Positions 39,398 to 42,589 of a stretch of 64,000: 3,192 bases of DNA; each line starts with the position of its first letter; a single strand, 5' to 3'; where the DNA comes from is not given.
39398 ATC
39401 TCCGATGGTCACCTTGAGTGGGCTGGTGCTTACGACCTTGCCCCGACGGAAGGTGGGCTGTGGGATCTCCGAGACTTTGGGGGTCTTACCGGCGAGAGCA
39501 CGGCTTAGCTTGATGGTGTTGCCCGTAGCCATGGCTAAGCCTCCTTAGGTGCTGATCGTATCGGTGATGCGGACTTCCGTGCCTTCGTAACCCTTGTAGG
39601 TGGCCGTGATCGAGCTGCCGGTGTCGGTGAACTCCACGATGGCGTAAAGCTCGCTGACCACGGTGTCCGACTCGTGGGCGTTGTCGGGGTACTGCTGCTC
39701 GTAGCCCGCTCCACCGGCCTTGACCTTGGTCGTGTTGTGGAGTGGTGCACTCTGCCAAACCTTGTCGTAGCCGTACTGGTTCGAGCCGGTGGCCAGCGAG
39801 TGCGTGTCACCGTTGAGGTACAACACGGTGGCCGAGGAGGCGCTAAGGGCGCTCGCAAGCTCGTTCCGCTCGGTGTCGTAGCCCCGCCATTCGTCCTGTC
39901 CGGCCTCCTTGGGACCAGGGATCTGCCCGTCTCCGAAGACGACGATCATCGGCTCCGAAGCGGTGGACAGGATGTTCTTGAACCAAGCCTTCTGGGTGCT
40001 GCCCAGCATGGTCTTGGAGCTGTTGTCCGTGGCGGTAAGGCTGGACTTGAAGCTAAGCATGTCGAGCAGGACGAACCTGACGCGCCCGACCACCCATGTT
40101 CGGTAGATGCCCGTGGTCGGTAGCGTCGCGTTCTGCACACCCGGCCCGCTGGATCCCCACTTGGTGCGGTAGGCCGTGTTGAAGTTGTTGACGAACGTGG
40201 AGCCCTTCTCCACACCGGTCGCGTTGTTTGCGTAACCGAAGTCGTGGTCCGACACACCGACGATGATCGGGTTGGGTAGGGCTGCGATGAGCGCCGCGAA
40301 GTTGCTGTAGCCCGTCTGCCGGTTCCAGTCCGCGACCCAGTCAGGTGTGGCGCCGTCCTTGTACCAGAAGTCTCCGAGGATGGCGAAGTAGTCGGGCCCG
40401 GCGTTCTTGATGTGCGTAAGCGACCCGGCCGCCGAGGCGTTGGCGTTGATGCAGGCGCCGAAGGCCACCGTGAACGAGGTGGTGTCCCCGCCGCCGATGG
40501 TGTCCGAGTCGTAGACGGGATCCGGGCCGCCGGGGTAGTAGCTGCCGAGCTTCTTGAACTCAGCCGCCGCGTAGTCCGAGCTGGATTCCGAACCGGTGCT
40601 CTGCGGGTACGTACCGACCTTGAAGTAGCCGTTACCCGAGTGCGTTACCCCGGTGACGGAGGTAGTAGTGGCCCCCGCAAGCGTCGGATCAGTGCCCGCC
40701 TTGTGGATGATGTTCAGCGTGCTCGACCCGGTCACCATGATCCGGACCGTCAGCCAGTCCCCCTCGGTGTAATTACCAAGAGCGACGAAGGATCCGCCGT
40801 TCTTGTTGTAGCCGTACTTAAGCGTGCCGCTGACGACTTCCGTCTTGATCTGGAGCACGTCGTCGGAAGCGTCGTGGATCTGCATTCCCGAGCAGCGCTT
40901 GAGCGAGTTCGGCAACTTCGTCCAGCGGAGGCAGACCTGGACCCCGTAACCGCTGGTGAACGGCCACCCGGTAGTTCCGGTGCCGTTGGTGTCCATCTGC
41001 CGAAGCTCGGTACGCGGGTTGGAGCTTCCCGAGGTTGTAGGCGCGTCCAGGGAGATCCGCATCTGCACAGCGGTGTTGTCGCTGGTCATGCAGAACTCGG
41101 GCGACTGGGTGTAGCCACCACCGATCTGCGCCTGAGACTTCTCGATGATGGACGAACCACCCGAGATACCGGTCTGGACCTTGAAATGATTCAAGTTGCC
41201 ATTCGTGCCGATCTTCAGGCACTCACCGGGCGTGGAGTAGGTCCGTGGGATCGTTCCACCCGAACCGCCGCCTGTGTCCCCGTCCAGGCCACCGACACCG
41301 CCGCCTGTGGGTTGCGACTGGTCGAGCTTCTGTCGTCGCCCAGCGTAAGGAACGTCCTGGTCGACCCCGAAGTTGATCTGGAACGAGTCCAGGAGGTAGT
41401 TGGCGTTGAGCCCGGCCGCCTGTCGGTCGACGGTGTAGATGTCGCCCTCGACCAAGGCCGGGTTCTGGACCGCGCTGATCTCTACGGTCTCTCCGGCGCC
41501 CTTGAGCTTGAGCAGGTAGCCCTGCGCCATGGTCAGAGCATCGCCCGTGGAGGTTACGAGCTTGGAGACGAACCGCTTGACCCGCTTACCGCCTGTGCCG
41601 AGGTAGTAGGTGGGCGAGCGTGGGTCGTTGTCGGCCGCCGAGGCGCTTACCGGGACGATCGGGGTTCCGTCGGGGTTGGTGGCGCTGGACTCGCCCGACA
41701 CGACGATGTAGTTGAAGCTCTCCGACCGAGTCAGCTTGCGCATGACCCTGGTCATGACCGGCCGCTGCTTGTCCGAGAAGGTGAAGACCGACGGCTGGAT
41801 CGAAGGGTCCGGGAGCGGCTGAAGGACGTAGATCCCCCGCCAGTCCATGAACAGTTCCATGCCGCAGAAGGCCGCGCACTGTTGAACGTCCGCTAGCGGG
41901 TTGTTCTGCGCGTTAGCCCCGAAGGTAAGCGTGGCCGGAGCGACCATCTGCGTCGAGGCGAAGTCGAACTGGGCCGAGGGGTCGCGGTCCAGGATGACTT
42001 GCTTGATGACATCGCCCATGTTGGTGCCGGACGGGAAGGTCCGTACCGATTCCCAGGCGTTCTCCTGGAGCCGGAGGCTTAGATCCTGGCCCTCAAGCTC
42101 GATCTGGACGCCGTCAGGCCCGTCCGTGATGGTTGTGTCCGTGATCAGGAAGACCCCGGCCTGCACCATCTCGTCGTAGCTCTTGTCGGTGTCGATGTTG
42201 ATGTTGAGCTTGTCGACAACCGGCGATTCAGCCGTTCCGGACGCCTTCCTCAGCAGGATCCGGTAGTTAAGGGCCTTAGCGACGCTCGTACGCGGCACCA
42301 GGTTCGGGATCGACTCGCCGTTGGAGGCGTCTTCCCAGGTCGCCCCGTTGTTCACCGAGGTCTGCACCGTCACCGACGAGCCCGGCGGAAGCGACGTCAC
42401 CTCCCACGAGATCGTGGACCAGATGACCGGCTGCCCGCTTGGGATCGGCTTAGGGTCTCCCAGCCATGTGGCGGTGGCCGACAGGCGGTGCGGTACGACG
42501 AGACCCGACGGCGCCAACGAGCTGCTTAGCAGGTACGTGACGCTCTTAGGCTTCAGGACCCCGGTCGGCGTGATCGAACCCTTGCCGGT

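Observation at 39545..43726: Tail fibre that independently combines a PL7-like module with a PhoD-like phosphodiesterase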

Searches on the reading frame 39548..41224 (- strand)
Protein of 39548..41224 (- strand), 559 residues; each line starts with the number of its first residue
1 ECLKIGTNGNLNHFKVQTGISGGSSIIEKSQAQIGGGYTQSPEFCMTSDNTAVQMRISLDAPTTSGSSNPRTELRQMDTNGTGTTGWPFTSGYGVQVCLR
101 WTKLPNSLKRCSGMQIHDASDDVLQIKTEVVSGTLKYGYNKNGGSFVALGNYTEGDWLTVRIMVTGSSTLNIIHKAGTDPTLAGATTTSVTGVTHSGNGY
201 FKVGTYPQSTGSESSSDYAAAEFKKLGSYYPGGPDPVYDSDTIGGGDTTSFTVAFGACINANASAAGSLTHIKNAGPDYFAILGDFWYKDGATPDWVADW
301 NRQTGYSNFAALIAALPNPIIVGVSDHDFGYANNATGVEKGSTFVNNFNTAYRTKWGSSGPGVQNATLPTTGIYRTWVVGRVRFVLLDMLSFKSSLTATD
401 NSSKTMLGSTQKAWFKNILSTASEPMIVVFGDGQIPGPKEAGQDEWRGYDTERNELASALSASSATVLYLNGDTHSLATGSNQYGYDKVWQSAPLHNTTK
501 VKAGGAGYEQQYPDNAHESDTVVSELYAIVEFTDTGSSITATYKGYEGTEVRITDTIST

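Call 60: search_protein_representatives(protein=window:39548-41224:-)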
Query: 559 residues. Proteins with E-value up to 0.001 (for the whole library): 2173; up to 1e-10: 877; up to 1e-30: 111. The best 150 are listed.
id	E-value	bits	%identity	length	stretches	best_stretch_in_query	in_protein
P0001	0.0e+00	1264.8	100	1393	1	1-559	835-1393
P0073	1.4e-186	638.1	57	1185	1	1-555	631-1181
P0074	7.8e-167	572.9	53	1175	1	1-558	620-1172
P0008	5.8e-141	487.5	52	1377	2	241-558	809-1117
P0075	5.4e-115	401.8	46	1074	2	238-558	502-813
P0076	3.2e-108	379.5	46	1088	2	231-558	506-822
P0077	9.4e-108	377.9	47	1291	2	243-558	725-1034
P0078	1.1e-107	377.6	44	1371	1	1-550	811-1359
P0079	3.8e-102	359.4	45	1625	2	190-558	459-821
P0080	6.6e-97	342.1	39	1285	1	1-549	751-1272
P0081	2.7e-95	336.8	40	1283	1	3-558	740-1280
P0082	1.4e-94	334.4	41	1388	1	3-558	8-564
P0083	5.2e-94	332.5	43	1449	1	10-551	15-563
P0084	9.8e-93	328.3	38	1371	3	184-558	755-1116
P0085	2.9e-92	326.8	54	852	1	232-558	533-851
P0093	2.4e-50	188.4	41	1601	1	159-558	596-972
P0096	6.5e-47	177.1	41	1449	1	246-553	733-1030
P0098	6.4e-45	170.5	39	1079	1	158-556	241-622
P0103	5.0e-43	164.2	42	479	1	248-558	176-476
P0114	1.2e-40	156.4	40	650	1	247-556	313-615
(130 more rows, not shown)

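Call 63: search_protein_families(library=pfam, proteins=[P0078, P0082, P0079, P0093, P0096, P0098, P0114, P0103], max_evalue=0.001)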
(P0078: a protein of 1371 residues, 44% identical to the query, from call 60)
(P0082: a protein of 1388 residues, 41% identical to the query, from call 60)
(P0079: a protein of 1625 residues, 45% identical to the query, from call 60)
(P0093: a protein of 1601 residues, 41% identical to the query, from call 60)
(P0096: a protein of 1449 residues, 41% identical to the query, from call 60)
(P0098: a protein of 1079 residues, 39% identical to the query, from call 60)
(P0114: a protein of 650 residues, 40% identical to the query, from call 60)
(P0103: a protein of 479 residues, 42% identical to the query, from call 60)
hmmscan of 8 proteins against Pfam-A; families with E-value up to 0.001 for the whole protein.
P0078 (1371 aa): 2 families
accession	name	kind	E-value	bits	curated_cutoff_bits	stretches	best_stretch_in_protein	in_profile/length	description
PF08787.18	Alginate_lyase2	-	2e-25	90.4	29.7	1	825-1041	5-225/225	Alginate lyase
PF09423.15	PhoD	-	1.8e-05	24.5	27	1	1180-1293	140-271/343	PhoD-like phosphatase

P0082 (1388 aa): 1 family
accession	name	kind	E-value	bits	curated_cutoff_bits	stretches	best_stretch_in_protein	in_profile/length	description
PF08787.18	Alginate_lyase2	-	6.7e-25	88.7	29.7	1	26-229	13-223/225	Alginate lyase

P0079 (1625 aa): 2 families
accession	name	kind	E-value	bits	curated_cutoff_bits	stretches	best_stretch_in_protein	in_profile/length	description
PF08787.18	Alginate_lyase2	-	8.3e-23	81.8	29.7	1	20-230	6-223/225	Alginate lyase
PF09423.15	PhoD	-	4.8e-12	46.1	27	1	633-741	140-266/343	PhoD-like phosphatase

P0093 (1601 aa): 6 families
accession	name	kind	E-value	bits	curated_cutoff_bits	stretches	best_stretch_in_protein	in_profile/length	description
PF18911.6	PKD_4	-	6.8e-146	475.1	27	8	981-1059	3-84/85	PKD domain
PF00801.26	PKD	-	7.3e-103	337.2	23.5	8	985-1058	3-80/80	PKD domain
PF09423.15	PhoD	-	2e-22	80.2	27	1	692-899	15-268/343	PhoD-like phosphatase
PF18981.6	InlK_D3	-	3.6e-14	53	25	0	1032-1052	47-67/75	Internalin K domain (D3/D4)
PF01835.25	MG2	-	4.3e-12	46.7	32.8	0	77-135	32-87/96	MG2 domain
PF11797.14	WxLIP_HBD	-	0.00063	20.1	28.9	0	1033-1061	103-131/138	WxL Interacting Protein, host binding domain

P0096 (1449 aa): 1 family
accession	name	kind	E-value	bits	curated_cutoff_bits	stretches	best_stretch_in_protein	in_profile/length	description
PF09423.15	PhoD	-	1.3e-21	77.6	27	1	740-963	1-273/343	PhoD-like phosphatase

P0098 (1079 aa): 4 families
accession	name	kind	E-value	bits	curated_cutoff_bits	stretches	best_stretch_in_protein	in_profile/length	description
PF09423.15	PhoD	-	6.8e-12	45.6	27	1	420-544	126-269/343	PhoD-like phosphatase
PF00041.27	fn3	-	4.7e-10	40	25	1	738-824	3-80/84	Fibronectin type III domain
PF16655.11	PhoD_N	-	6.4e-05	23.9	30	1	185-296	10-78/90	PhoD-like phosphatase, N-terminal domain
PF00722.28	Glyco_hydro_16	-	0.00071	19.5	22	0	925-1040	38-151/175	Glycosyl hydrolases family 16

P0114 (650 aa): 2 families
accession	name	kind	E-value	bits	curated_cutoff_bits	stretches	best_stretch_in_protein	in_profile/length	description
PF09423.15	PhoD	-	5.1e-19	69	27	1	319-540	1-270/343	PhoD-like phosphatase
PF16655.11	PhoD_N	-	2.4e-05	25.2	30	1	236-296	18-78/90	PhoD-like phosphatase, N-terminal domain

P0103 (479 aa): 2 families
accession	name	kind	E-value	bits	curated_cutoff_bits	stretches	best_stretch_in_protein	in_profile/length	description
PF09423.15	PhoD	-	6.4e-24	85.1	27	1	185-397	5-266/343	PhoD-like phosphatase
PF16655.11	PhoD_N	-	0.00041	21.3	30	0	98-168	17-87/90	PhoD-like phosphatase, N-terminal domain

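Call 75: find_encoding_contigs(protein=P0082, flank=8000, max_places=2)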
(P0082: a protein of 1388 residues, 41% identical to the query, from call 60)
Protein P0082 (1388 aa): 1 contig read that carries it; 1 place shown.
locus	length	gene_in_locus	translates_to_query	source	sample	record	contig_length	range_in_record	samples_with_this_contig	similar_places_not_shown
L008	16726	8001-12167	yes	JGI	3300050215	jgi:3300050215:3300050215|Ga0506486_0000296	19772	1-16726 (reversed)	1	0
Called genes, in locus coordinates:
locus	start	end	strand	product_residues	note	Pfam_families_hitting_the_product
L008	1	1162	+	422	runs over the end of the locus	PF03237:Terminase_6N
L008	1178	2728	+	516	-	PF05133:SPP1_portal (faint)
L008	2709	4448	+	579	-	PF06152:Phage_min_cap2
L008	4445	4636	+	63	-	-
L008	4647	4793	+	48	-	-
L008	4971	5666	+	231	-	-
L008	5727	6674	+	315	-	PF20911:GP7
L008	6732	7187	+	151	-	-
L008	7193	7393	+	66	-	-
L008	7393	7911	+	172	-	-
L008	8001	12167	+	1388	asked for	PF08787:Alginate_lyase2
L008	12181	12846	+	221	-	-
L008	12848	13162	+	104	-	-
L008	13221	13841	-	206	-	PF09851:SHOCT (weak)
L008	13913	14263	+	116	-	-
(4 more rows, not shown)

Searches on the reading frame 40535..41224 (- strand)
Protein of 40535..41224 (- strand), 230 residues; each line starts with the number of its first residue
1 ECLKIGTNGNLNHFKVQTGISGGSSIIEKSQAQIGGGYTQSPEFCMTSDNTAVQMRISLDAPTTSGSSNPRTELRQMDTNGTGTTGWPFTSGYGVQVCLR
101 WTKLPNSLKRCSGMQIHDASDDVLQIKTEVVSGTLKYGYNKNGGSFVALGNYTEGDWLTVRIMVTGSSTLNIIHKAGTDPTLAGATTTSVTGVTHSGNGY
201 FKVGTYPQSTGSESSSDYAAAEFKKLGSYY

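Call 67: search_dna_similar(query=window:40535-41224:-, collection=phages, mode=protein, max_evalue=0.001, max_rows=25)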
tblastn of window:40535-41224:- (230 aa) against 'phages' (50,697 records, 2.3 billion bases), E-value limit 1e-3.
No match.

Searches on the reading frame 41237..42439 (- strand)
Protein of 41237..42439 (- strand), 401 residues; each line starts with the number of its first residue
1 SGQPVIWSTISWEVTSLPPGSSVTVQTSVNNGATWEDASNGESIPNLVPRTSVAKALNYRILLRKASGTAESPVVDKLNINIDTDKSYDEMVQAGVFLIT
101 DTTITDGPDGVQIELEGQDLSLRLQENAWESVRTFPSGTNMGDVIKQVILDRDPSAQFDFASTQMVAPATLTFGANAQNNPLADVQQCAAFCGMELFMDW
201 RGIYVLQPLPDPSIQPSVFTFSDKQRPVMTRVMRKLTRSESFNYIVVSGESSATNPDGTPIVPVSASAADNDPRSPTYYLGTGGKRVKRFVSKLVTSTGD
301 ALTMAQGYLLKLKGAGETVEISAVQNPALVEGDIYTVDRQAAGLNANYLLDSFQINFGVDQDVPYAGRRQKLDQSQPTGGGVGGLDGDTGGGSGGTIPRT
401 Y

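Call 43: find_homologous_proteins(query=window:41237-42439:-, max_evalue=0.00001)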
Query window:41237-42439:- (401 aa): 6 proteins with E <= 0.00001 among 8000 candidates.
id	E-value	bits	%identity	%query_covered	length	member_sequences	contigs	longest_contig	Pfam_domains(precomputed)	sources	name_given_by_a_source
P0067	2.4e-50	190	32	93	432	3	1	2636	PF13550.14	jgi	jgi:hypothetical protein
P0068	4.0e-49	186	33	93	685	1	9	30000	PF13550.14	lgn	-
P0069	4.1e-45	173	32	93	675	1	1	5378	-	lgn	-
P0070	2.3e-29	121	33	71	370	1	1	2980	PF16466.10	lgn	-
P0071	4.2e-29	120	33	71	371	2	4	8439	PF16466.10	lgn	-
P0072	8.1e-28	116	31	71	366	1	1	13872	PF16466.10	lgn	-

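Call 48: search_protein_families(library=pfam, proteins=[P0068, P0069, P0070], max_evalue=0.01)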
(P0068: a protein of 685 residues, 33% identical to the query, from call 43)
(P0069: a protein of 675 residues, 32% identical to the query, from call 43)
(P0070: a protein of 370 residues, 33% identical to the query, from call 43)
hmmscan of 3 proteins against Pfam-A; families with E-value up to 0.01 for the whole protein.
P0068 (685 aa): 2 families
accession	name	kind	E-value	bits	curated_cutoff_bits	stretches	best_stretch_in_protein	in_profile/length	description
PF13550.12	Phage-tail_3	-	3.2e-07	30.8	23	1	490-647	2-151/164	Putative phage tail protein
PF24032.1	YQBQ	-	0.0032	17.3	27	1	474-664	100-279/294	YQBQ-like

P0069 (675 aa): 2 families
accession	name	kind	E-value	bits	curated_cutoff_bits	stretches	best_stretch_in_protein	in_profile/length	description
PF13550.12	Phage-tail_3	-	8.1e-07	29.5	23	1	480-637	2-151/164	Putative phage tail protein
PF24032.1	YQBQ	-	0.003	17.4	27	1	467-654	103-279/294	YQBQ-like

P0070 (370 aa): 1 family
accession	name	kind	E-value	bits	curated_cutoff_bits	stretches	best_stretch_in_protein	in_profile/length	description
PF16466.10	DUF5047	-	2.7e-18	67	25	1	40-163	1-123/135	Domain of unknown function (DUF5047)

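Call 58: predict_structure(alignment_id=A4)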
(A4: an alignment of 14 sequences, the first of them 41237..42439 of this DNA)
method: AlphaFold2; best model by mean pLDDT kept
length: 401 residues; sequences in the alignment: 14
mean_pLDDT: 66.3   pTM: 0.35
mean pLDDT of the five models: 66.3, 61.3, 56.2, 56.1, 48.3
residues with pLDDT >= 90: 12; 70-90: 186; 50-70: 137; < 50: 66
segments of 3 or more residues with pLDDT < 50: 85-97, 115-117, 210-214, 238-240, 279-283, 371-401
pLDDT, mean of each block of 10 residues (from residue 1): 69 86 88 88 81 68 81 81 48 39 57 50 60 84 89 84 78 74 81 70 69 61 65 56 69 64 72 55 60 70 68 59 74 72 68 63 70 30 26 28 40
secondary structure, 60 per line:
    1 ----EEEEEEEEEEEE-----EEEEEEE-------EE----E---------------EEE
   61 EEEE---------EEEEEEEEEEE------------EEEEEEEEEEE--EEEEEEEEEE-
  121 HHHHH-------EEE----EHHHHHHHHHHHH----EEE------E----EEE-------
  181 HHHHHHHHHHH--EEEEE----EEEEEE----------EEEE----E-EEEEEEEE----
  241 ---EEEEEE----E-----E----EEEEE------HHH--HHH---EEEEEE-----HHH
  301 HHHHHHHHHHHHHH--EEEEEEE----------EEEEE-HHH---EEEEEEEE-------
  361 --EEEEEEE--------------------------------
elements in order: E5-16 E22-28 E58-64 E74-84 E97-107 E110-119 H121-125 E133-135 H141-152 E157-159 E171-173 H181-191 E194-198 E203-208 E219-222 E229-236 E244-249 E265-269 E287-292 H298-314 E317-323 E334-338 E346-353 E363-369

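Call 62: fold_search(model_id=the predicted structure, library=pdb)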
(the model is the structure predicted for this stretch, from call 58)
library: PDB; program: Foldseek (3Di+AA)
matches with E <= 10: 511; with E <= 0.001: 58
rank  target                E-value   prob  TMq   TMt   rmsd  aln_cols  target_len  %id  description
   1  7aef_q                1.3e-12  1.00  0.46  0.33  18.6       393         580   11  Cryo-EM structure of an extracellular contractile injection system in marine bacterium Algoriphagus machipongonensis,  (released 2022-02-23)
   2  3d37_A                1.5e-12  1.00  0.46  0.55  18.3       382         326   12  The crystal structure of the tail protein from Neisseria meningitidis MC58 (released 2008-07-08)
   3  7b5h_AJ               1.0e-11  1.00  0.48  0.34  20.5       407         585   13  Cryo-EM structure of the contractile injection system base plate from Anabaena PCC7120 (released 2022-02-23)
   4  9gtr_q                1.2e-11  1.00  0.48  0.32  19.0       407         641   11  Cryo-EM structure of a contractile injection system in Streptomyces coelicolor, the baseplate complex in extended stat (released 2025-06-18)
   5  9rku_Af               1.0e-10  1.00  0.48  0.57  17.3       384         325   10  Agrobacterium phage 7-7-1 baseplate (released 2025-12-10)
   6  3d37_B                2.6e-10  1.00  0.46  0.56  18.8       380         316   13  The crystal structure of the tail protein from Neisseria meningitidis MC58 (released 2008-07-08)
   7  8fqc_C1               5.5e-10  1.00  0.45  0.54  17.2       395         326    9  Structure of baseplate with receptor binding complex of Agrobacterium phage Milano (released 2024-01-31)
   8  3cdd_C                7.3e-10  1.00  0.46  0.55  16.9       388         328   11  Crystal structure of prophage MuSo2, 43 kDa tail protein from Shewanella oneidensis (released 2008-03-11)
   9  9j1k_L                7.7e-10  1.00  0.41  0.43   7.8       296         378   13  Tip region of monocin (released 2025-01-08)
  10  9ki1_G                9.2e-10  1.00  0.49  0.53  17.7       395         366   12  Baseplate structure of Escherichia phage Mu (released 2025-02-12)
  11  3cdd_D                1.2e-09  1.00  0.46  0.54  17.8       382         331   10  Crystal structure of prophage MuSo2, 43 kDa tail protein from Shewanella oneidensis (released 2008-03-11)
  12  3cdd_F                2.3e-09  1.00  0.46  0.55  15.4       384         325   10  Crystal structure of prophage MuSo2, 43 kDa tail protein from Shewanella oneidensis (released 2008-03-11)
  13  3cdd_B                2.8e-09  1.00  0.46  0.55  16.5       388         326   10  Crystal structure of prophage MuSo2, 43 kDa tail protein from Shewanella oneidensis (released 2008-03-11)
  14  7q5p_A                3.5e-09  1.00  0.46  0.31  16.1       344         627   13  Structure of VgrG1 from Pseudomonas protegens. (released 2021-12-15)
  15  3gs9                  3.5e-09  1.00  0.41  0.48  15.3       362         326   12  Crystal structure of prophage tail protein gp18 (NP_465809.1) from Listeria monocytogenes EGD-e at 1.70 A resolution (released 2009-04-14)
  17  3cdd_A                4.6e-09  1.00  0.43  0.52  18.1       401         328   11  Crystal structure of prophage MuSo2, 43 kDa tail protein from Shewanella oneidensis (released 2008-03-11)
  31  3cdd_E                1.3e-07  1.00  0.44  0.53  18.3       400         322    9  Crystal structure of prophage MuSo2, 43 kDa tail protein from Shewanella oneidensis (released 2008-03-11)
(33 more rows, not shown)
